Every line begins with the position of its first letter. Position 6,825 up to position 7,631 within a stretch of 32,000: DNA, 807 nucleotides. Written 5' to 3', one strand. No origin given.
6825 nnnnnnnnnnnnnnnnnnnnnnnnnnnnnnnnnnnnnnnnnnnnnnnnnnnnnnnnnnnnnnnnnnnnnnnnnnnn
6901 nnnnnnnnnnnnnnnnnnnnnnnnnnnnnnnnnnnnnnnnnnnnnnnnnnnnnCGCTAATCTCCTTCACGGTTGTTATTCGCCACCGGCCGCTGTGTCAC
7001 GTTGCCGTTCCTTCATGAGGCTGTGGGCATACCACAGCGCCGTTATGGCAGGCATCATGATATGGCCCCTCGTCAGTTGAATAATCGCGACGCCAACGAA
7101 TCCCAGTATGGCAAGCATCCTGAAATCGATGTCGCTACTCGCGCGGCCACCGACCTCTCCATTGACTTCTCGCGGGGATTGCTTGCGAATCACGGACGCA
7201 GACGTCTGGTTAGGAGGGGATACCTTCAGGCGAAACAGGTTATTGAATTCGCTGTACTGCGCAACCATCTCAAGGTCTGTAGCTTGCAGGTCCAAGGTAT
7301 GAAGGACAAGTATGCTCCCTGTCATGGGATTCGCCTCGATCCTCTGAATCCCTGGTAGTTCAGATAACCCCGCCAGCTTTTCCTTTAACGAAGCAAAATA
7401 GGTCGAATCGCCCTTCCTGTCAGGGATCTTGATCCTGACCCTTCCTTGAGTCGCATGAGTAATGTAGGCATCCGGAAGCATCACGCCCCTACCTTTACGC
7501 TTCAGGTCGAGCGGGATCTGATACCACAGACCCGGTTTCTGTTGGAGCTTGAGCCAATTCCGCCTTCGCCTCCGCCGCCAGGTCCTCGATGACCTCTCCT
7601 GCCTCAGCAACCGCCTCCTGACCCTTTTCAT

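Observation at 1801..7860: Candidate undescribed membrane module: DUF5132-like protein, CxxC-less HMA-like/TM protein, 22-mer repeat protein and an HMA-fused P2-type ATPase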

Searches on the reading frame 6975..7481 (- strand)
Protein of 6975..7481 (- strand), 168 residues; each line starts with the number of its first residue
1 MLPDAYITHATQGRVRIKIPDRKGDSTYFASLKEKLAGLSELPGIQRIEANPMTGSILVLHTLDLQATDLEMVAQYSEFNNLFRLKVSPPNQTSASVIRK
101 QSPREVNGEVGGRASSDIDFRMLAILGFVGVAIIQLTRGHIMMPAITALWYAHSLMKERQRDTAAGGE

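Call 3: search_protein_families(library=pfam, proteins=[window:6975-7481:-], max_evalue=0.01)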
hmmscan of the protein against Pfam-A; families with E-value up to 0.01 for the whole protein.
window:6975-7481:- (168 aa): 1 family
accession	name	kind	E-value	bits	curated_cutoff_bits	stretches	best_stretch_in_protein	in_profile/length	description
PF19991.5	HMA_2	-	7.1e-12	46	30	1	7-154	10-153/154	Heavy metal associated domain 2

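Call 4: search_protein_families(library=ncbifam, proteins=[window:6975-7481:-], max_evalue=0.01)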
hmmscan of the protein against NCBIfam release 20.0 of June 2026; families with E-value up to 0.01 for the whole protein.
window:6975-7481:- (168 aa): 0 families

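Call 88: search_dna_similar(query=window:6975-7481:-, collection=plasmids, mode=protein, max_evalue=1, max_rows=40)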
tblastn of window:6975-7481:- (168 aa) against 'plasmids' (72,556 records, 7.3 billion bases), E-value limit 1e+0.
Records with a match: 4; places in all: 5; records where one place covers at least 80% of the query: 1.
Best place of each record, by identity: <60% 4.
By first word of the organism name: Nostoc 2; Microvirga 1; Streptomyces 1.
By predicted mobility (MOB-suite, as given by PLSDB): non-mobilizable 4.
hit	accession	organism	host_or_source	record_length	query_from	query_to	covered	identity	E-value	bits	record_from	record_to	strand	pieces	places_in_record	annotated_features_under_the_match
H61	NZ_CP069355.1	Microvirga sp. VF16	Vachellia farnesiana,Cell culture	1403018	1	155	92%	29.8%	2e-10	66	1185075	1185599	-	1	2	none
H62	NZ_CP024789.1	Nostoc flagelliforme CCNUN1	cell culture,desert soil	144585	4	134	78%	26.8%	2e-2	42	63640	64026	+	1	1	HMA2 domain-containing protein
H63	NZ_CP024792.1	Nostoc flagelliforme CCNUN1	cell culture,desert soil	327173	4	61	35%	32.8%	8e-1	37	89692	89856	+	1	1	HMA2 domain-containing protein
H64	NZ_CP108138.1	Streptomyces sp. NBC_00184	-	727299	37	70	20%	50.0%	2e-1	39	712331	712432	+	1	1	ATP-binding cassette domain-containing protein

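Call 90: get_annotated_region(hit=H61, flank=9000)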
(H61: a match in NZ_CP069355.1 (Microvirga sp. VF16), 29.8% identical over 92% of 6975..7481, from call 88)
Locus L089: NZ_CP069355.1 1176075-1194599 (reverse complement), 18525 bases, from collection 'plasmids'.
description: Microvirga sp. VF16 plasmid pMVF16-1, complete sequence
organism: Microvirga sp. VF16 (NCBI taxid 2807101)
taxonomy: Bacteria; Pseudomonadota; Alphaproteobacteria; Hyphomicrobiales; Methylobacteriaceae; Microvirga; Microvirga sp. VF16
host: -; source: Vachellia farnesiana,Cell culture; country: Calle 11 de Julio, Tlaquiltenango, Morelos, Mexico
typing (MOB-suite, as given by PLSDB): non-mobilizable
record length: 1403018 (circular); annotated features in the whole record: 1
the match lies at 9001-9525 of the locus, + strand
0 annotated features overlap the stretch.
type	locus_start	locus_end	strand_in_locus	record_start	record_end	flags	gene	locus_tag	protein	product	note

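Call 91: get_annotated_region(hit=H62, flank=9000)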
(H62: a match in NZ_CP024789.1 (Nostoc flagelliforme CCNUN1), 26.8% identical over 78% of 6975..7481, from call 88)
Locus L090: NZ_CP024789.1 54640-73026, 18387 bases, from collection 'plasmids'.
description: Nostoc flagelliforme CCNUN1 plasmid pNFSY04, complete sequence
organism: Nostoc flagelliforme CCNUN1 (NCBI taxid 2038116)
taxonomy: Bacteria; Cyanobacteriota; Cyanophyceae; Nostocales; Nostocaceae; Nostoc; Nostoc flagelliforme; Nostoc flagelliforme CCNUN1
host: -; source: cell culture,desert soil; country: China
typing (MOB-suite, as given by PLSDB): non-mobilizable
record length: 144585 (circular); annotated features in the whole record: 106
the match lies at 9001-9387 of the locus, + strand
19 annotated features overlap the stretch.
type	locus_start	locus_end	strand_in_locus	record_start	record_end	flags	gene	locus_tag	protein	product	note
CDS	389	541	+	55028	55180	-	-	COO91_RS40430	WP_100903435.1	ribbon-helix-helix protein, CopG family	GO:0006355 - regulation of DNA-templated transcription [Evidence IEA]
CDS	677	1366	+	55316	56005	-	-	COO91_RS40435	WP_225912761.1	thermonuclease family protein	-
CDS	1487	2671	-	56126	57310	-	-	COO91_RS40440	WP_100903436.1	hypothetical protein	-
CDS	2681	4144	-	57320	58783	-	-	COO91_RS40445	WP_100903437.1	hypothetical protein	-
CDS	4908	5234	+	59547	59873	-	-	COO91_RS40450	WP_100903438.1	helix-turn-helix transcriptional regulator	-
CDS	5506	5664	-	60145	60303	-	-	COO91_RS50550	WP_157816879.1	hypothetical protein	-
CDS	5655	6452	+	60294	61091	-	-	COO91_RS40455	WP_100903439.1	hypothetical protein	-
CDS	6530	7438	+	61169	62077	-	-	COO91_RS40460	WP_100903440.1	hypothetical protein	-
CDS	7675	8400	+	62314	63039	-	-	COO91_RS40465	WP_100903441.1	DUF5895 domain-containing protein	-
CDS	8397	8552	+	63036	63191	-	-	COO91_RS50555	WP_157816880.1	DUF454 family protein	-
CDS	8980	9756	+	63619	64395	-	-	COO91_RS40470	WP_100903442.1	HMA2 domain-containing protein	-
CDS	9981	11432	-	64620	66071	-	-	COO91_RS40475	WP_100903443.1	APC family permease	-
CDS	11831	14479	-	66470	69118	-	-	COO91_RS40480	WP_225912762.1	heavy metal translocating P-type ATPase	-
CDS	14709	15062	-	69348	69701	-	-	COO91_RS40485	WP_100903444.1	DUF5132 domain-containing protein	-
CDS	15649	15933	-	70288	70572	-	-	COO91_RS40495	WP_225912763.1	hypothetical protein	-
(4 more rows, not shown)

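Call 94: search_protein_families(library=pfam, proteins=[L089:3706-6927:+, L089:6797-7531:+, L089:7485-8333:+, L089:8334-8798:+, L089:8977-9603:+, L089:10109-10864:+, L089:11412-12206:+, L089:3286-3585:+, L089:2815-3213:+, L090:11831-14479:-], max_evalue=0.001)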
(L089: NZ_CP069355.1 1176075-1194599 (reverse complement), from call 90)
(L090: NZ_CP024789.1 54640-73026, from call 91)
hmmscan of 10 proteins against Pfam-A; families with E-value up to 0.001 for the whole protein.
L089:3706-6927:+ (1073 aa): 5 families
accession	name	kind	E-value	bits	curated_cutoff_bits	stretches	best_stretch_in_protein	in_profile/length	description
PF00122.25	E1-E2_ATPase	-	3e-51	173.9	28.1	1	240-430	5-181/181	E1-E2 ATPase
PF00689.26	Cation_ATPase_C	-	2.7e-39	135.2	27.3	1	839-1009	3-173/175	Cation transporting ATPase, C-terminus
PF00702.32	Hydrolase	-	2e-18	68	26.4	1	448-767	3-191/191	haloacid dehalogenase-like hydrolase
PF00690.31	Cation_ATPase_N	-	1.7e-12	47.2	20.4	1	129-197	1-69/69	Cation transporter/ATPase, N-terminus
PF13246.12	Cation_ATPase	-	3.9e-12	46.5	21.7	1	505-589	1-89/91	Cation transport ATPase (P-type)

L089:6797-7531:+ (244 aa): 0 families

L089:7485-8333:+ (282 aa): 0 families

L089:8334-8798:+ (154 aa): 0 families

L089:8977-9603:+ (208 aa): 1 family
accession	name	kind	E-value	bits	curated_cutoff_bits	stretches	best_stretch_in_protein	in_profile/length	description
PF19991.5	HMA_2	-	0.00018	22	30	1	12-68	7-63/154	Heavy metal associated domain 2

L089:10109-10864:+ (251 aa): 1 family
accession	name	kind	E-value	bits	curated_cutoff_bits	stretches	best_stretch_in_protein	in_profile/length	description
PF13185.12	GAF_2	-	7.4e-05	23.4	28.6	1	104-192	51-136/136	GAF domain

L089:11412-12206:+ (264 aa): 0 families

L089:3286-3585:+ (99 aa): 1 family
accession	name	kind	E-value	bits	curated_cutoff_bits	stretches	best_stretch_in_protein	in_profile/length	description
PF17195.9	DUF5132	-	3.7e-10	40.1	25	1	34-75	2-44/47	Protein of unknown function (DUF5132)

L089:2815-3213:+ (132 aa): 1 family
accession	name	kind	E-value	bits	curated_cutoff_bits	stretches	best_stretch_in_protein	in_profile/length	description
PF17195.9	DUF5132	-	6.9e-11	42.5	25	1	60-102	1-43/47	Protein of unknown function (DUF5132)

L090:11831-14479:- (882 aa): 3 families
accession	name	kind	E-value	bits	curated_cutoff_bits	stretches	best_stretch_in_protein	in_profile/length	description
PF00122.25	E1-E2_ATPase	-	1.3e-33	116.5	28.1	1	339-505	7-181/181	E1-E2 ATPase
PF00702.32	Hydrolase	-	9.7e-29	101.6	26.4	1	521-741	1-191/191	haloacid dehalogenase-like hydrolase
PF19991.5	HMA_2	-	1.4e-13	51.5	30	2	22-92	9-79/154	Heavy metal associated domain 2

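Call 107: search_dna_similar(query=L090:11831-14479:-, collection=plasmids, mode=protein, max_evalue=1e-20, max_rows=40)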
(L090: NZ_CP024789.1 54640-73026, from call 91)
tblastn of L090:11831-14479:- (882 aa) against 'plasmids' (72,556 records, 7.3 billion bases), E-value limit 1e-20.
The search stops at 5000 records and this limit was reached: more records match than are counted here, and every count below describes the 5000 best-scoring records only.
Records with a match: at least 5000; places in all: 7584; records where one place covers at least 80% of the query: 18.
Best place of each record, by identity: >=99% 1; 60-80% 1; <60% 4998.
By first word of the organism name: Klebsiella 2015; Escherichia 271; Enterococcus 197; Staphylococcus 195; Enterobacter 169; Rhizobium 138; Salmonella 126; Listeria 113; Acinetobacter 113; Sinorhizobium 111; and 321 more.
By predicted mobility (MOB-suite, as given by PLSDB): conjugative 2143; non-mobilizable 1938; mobilizable 919.
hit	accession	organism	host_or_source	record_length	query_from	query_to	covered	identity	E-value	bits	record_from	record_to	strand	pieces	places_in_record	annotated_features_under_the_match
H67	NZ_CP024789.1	Nostoc flagelliforme CCNUN1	cell culture,desert soil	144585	1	882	100%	100.0%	0e+0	1759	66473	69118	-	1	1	heavy metal translocating P-type ATPase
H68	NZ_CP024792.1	Nostoc flagelliforme CCNUN1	cell culture,desert soil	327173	125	853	83%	62.6%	0e+0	921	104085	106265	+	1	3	heavy metal translocating P-type ATPase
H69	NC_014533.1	Gloeothece verrucosa PCC 7822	fresh water in rice field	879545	125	832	80%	58.2%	0e+0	780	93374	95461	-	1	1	heavy metal translocating P-type ATPase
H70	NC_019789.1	Deinococcus peraridilitoris DSM 19664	-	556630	10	836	94%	33.5%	2e-126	428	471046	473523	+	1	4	heavy metal translocating P-type ATPase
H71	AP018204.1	Leptolyngbya boryana NIES-2135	-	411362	45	828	89%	28.1%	1e-68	256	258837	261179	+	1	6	cation-transporting ATPase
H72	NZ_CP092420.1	Leptolyngbya boryana IU 594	-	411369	45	828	89%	28.1%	1e-68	256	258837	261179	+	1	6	heavy metal translocating P-type ATPase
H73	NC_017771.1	Deinococcus gobiensis I-0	-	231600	31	828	90%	27.5%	4e-58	224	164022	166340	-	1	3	heavy metal translocating P-type ATPase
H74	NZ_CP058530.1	Halobaculum halophilum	cell culture,sediment in salt lake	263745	117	814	79%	31.0%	7e-68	254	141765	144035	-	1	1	heavy metal translocating P-type ATPase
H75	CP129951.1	Arcobacter sp. DSM 115972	animal,chicken meat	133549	130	828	79%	30.6%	1e-75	278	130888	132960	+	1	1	heavy metal translocating P-type ATPase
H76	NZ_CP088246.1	Metabacillus sp. B2-18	single cell,human skin swab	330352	136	830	79%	30.8%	4e-74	273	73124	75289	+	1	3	heavy metal translocating P-type ATPase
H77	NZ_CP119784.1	Haladaptatus sp. YSMS36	cell culture,sediment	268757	114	828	81%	29.6%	4e-65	246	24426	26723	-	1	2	cation-translocating P-type ATPase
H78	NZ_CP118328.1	Rhodococcus sp. DK17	pure culture,crude oil-contaminated soil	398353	129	828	79%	30.2%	2e-72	268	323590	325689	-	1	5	cation-translocating P-type ATPase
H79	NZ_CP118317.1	Rhodococcus sp. DK180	pure culture,crude oil-contaminated soil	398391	129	828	79%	30.2%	2e-72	268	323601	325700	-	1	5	cation-translocating P-type ATPase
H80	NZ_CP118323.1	Rhodococcus sp. DK176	pure culture,crude oil-contaminated soil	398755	129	828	79%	30.2%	2e-72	268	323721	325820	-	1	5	cation-translocating P-type ATPase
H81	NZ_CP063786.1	Tolypothrix sp. PCC 7712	Soil sample,soil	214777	45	789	84%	28.3%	9e-63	239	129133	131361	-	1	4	heavy metal translocating P-type ATPase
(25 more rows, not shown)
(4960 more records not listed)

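Call 108: get_annotated_region(hit=H75, flank=6000)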
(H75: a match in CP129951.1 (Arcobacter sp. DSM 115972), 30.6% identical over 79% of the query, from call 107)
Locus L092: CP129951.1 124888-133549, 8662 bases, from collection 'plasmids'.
description: Arcobacter sp. DSM 115972 plasmid p133_DSM_115972, complete sequence
organism: Arcobacter sp. DSM 115972 (NCBI taxid 3059427)
taxonomy: Bacteria; Campylobacterota; Epsilonproteobacteria; Campylobacterales; Arcobacteraceae; Arcobacter; Arcobacter sp. DSM 115972
host: -; source: animal,chicken meat; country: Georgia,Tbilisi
typing (MOB-suite, as given by PLSDB): non-mobilizable
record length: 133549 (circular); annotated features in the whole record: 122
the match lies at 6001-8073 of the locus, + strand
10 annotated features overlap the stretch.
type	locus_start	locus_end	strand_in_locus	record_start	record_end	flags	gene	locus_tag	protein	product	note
CDS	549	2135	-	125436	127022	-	-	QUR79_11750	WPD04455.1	type II toxin-antitoxin system HipA family toxin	-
CDS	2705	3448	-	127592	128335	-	-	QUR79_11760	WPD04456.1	HNH endonuclease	-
CDS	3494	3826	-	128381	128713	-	-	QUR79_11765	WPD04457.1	DUF2325 domain-containing protein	-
CDS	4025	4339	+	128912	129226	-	-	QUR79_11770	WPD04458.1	hypothetical protein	-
CDS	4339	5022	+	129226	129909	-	-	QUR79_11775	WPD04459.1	DUF2202 domain-containing protein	-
CDS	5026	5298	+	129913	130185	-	-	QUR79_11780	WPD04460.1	hypothetical protein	-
CDS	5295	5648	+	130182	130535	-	-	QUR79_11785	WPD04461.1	hypothetical protein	-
CDS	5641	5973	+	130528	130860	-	-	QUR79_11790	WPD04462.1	YtxH domain-containing protein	-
CDS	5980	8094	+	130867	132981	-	-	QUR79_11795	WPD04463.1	heavy metal translocating P-type ATPase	-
CDS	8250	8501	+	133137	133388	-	-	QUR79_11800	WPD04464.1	hypothetical protein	-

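Call 109: get_annotated_region(hit=H70, flank=6000)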
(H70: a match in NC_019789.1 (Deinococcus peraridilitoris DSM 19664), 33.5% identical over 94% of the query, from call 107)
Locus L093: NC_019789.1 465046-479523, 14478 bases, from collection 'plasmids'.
description: Deinococcus peraridilitoris DSM 19664 plasmid pDEIPE01, complete sequence
organism: Deinococcus peraridilitoris DSM 19664 (NCBI taxid 937777)
taxonomy: Bacteria; Deinococcota; Deinococci; Deinococcales; Deinococcaceae; Deinococcus; Deinococcus peraridilitoris; Deinococcus peraridilitoris DSM 19664
host: -; source: -; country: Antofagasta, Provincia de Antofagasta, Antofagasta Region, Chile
typing (MOB-suite, as given by PLSDB): mobilizable; relaxase MOBP,MOBP
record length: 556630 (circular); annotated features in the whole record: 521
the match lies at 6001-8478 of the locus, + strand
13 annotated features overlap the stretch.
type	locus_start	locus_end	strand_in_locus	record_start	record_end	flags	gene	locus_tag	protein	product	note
CDS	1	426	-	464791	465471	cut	-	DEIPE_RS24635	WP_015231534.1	hypothetical protein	-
CDS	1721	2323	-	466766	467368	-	-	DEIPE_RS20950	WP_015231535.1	TetR/AcrR family transcriptional regulator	GO:0006355 - regulation of DNA-templated transcription [Evidence IEA]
CDS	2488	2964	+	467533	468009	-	-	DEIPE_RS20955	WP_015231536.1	hypothetical protein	-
CDS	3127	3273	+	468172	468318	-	-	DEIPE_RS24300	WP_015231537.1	hypothetical protein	-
CDS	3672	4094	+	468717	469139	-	-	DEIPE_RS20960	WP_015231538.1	hypothetical protein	-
CDS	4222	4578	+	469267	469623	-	-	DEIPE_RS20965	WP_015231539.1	hypothetical protein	-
CDS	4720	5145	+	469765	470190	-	msrB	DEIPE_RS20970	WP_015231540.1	peptide-methionine (R)-S-oxide reductase MsrB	GO:0030091 - protein repair [Evidence IEA]; GO:0006979 - response to oxidative stress [Evidence IEA]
CDS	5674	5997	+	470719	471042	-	-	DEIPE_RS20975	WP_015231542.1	hypothetical protein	-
CDS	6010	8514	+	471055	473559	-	-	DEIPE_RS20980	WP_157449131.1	heavy metal translocating P-type ATPase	-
CDS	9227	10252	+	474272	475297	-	-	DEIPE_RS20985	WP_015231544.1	hypothetical protein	-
CDS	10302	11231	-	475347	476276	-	-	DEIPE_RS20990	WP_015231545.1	NAD(P)-dependent oxidoreductase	-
CDS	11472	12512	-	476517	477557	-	-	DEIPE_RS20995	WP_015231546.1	LLM class flavin-dependent oxidoreductase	-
CDS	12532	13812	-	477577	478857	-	-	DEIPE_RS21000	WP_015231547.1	ATP-grasp family protein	-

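Call 111: search_protein_families(library=pfam, proteins=[L092:4025-4339:+, L092:5026-5298:+, L092:5295-5648:+, L092:5641-5973:+, L092:5980-8094:+, L092:8250-8501:+, L093:5674-5997:+, L093:6010-8514:+], max_evalue=0.1)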
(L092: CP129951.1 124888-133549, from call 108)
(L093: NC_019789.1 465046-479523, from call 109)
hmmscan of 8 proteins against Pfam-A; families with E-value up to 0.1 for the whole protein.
L092:4025-4339:+ (104 aa): 1 family
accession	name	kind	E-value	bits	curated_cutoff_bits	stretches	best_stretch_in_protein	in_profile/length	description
PF19991.5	HMA_2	-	2.4e-07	31.3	30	1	13-84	7-75/154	Heavy metal associated domain 2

L092:5026-5298:+ (90 aa): 1 family
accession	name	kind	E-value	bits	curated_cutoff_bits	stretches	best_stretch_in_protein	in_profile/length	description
PF11654.13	NCE101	-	0.0085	16.2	24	1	8-40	12-43/45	Non-classical export protein 1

L092:5295-5648:+ (117 aa): 1 family
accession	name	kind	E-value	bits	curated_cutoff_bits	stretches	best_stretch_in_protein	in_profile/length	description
PF16481.10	DUF5058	-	0.025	14.6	28.2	1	16-109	119-214/222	Domain of unknown function (DUF5058)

L092:5641-5973:+ (110 aa): 0 families

L092:5980-8094:+ (704 aa): 6 families
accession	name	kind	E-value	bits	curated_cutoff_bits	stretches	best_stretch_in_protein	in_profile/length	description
PF00122.25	E1-E2_ATPase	-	3e-34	118.6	28.1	1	211-372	11-178/181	E1-E2 ATPase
PF00702.32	Hydrolase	-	6e-26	92.4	26.4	1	392-609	2-189/191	haloacid dehalogenase-like hydrolase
PF08282.18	Hydrolase_3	-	0.00082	19.6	20.9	1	583-641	195-253/255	haloacid dehalogenase-like hydrolase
PF19991.5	HMA_2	-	0.0041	17.5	30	1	9-65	12-68/154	Heavy metal associated domain 2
PF04760.21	IF2_N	-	0.012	15.8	25.3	0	525-546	9-30/53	Translation initiation factor IF-2, N-terminal region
PF25304.1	WH_eIF2D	-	0.091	13.4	27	0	52-102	39-89/92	eIF2D winged helix domain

L092:8250-8501:+ (83 aa): 2 families
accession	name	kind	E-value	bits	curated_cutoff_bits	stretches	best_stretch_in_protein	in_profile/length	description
PF14358.11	DUF4405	-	0.0079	17.1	26.7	1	28-66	8-64/66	Domain of unknown function (DUF4405)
PF13301.11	DUF4079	-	0.054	14.2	31.4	1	29-65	96-132/141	Protein of unknown function (DUF4079)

L093:5674-5997:+ (107 aa): 2 families
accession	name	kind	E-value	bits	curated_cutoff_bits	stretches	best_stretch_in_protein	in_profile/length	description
PF01557.24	FAA_hydrolase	-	0.022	14.8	23.9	1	15-54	64-103/214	Fumarylacetoacetate (FAA) hydrolase C-terminal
PF15458.11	NTR2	-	0.04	14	27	1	53-94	136-177/230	Nineteen complex-related protein 2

L093:6010-8514:+ (834 aa): 7 families
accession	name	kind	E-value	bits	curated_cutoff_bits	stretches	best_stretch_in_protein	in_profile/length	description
PF00122.25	E1-E2_ATPase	-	1.7e-36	125.9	28.1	1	313-482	4-181/181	E1-E2 ATPase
PF00702.32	Hydrolase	-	4.2e-30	106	26.4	1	498-716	1-190/191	haloacid dehalogenase-like hydrolase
PF19991.5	HMA_2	-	3.2e-14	53.6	30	2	114-186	8-80/154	Heavy metal associated domain 2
PF12710.13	HAD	-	0.00072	20.5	27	1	634-712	83-187/189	haloacid dehalogenase-like hydrolase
PF19803.4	DUF6286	-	0.0011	19.8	35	1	13-90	10-93/108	Family of unknown function (DUF6286)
PF02682.21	CT_C_D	-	0.021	14.9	22.1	0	23-101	12-92/202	Carboxyltransferase domain, subdomain C and D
PF13380.12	CoA_binding_2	-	0.028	15.3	22.8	0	636-676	65-105/116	CoA binding domain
